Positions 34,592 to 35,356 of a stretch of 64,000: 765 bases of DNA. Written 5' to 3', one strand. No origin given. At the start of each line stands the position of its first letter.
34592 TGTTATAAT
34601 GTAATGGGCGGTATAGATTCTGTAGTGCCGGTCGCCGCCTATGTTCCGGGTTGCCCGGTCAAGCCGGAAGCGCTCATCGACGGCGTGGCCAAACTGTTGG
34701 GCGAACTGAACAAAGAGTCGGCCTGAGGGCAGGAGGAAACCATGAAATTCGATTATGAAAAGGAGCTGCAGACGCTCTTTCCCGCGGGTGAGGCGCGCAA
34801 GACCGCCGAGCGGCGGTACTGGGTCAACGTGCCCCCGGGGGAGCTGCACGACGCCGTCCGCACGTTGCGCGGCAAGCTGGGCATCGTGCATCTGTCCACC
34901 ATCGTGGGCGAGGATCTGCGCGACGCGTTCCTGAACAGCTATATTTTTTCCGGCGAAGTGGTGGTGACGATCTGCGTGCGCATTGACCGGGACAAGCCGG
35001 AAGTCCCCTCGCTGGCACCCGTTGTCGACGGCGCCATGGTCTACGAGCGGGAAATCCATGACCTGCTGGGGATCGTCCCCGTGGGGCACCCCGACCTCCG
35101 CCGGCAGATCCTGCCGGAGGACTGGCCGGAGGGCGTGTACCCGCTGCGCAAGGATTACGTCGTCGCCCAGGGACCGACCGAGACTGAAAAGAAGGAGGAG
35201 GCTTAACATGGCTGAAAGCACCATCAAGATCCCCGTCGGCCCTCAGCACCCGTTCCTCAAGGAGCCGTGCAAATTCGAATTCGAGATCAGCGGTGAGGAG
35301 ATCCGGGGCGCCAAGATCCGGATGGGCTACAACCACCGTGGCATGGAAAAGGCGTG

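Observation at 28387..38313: Twelve-gene group 4 energy-converting [NiFe]-hydrogenase with three Mrp/NuoL-type antiporter modules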

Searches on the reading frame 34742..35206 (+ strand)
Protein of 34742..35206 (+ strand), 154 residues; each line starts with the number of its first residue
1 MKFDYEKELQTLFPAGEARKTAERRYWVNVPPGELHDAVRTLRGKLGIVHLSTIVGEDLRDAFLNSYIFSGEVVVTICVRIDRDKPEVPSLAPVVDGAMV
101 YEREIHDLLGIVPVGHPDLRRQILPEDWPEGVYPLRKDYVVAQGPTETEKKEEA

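Call 5: search_protein_families(library=pfam, proteins=[window:34742-35206:+], max_evalue=0.01)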
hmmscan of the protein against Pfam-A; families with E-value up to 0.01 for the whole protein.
window:34742-35206:+ (154 aa): 1 family
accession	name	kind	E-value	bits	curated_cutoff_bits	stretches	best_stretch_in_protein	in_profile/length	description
PF00329.25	Complex1_30kDa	-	1.4e-27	97.1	22.5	1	28-142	1-121/124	Respiratory-chain NADH dehydrogenase, 30 Kd subunit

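Call 6: search_protein_families(library=ncbifam, proteins=[window:34742-35206:+], max_evalue=0.01)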
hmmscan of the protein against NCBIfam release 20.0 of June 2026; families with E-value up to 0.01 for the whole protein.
window:34742-35206:+ (154 aa): 17 families
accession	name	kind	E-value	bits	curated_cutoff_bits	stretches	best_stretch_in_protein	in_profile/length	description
NF005832.0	PRK07735.1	equivalog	8.2e-19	68.1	431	1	67-140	353-424/430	NADH-quinone oxidoreductase subunit C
TIGR01961.1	NuoC_fam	subfamily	2.3e-18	66.9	122.45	1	32-141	7-120/122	NADH (or F420H2) dehydrogenase, subunit C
NF004734.0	PRK06074.2-1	equivalog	5.7e-17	62.2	169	1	18-142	20-152/164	NADH-quinone oxidoreductase subunit C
NF040611.1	F420_dehyd_FpoC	exception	7.6e-17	61.7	220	1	18-140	21-147/158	F420H2 dehydrogenase subunit FpoC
NF004735.0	PRK06074.2-2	equivalog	9.6e-16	58.1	176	1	17-140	20-147/158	NADH-quinone oxidoreductase subunit C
NF004737.0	PRK06074.2-4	equivalog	1.2e-15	57.8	144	1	47-143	34-128/150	NADH-quinone oxidoreductase subunit C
NF009141.0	PRK12494.1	equivalog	4.7e-15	55.9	175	1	75-141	101-165/175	NAD(P)H-quinone oxidoreductase subunit J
NF005856.0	PRK07785.1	equivalog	4.8e-13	49.5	224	1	50-141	136-224/246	NADH-quinone oxidoreductase subunit C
NF009808.0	PRK13292.1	equivalog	6.3e-13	47.5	1156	1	70-140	306-374/791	NADH-quinone oxidoreductase subunit B/C/D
NF004733.0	PRK06074.1-5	equivalog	2.4e-11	43.6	225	1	76-142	89-152/203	NADH-quinone oxidoreductase subunit C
NF008728.0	PRK11742.1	equivalog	2.2e-10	39.5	840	1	74-141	109-174/598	NADH-quinone oxidoreductase subunit C/D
NF006304.0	PRK08491.1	equivalog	4.3e-10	39.6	228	1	79-140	117-175/263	NADH-quinone oxidoreductase subunit C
NF004730.0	PRK06074.1-1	equivalog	2e-09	37.6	193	1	81-142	100-159/200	NADH-quinone oxidoreductase subunit C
NF004736.0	PRK06074.2-3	equivalog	2.5e-09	37.1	239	1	8-140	24-158/183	NADH-quinone oxidoreductase subunit C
NF004732.0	PRK06074.1-4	equivalog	2.9e-09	37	376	1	64-141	123-197/250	NADH-quinone oxidoreductase subunit C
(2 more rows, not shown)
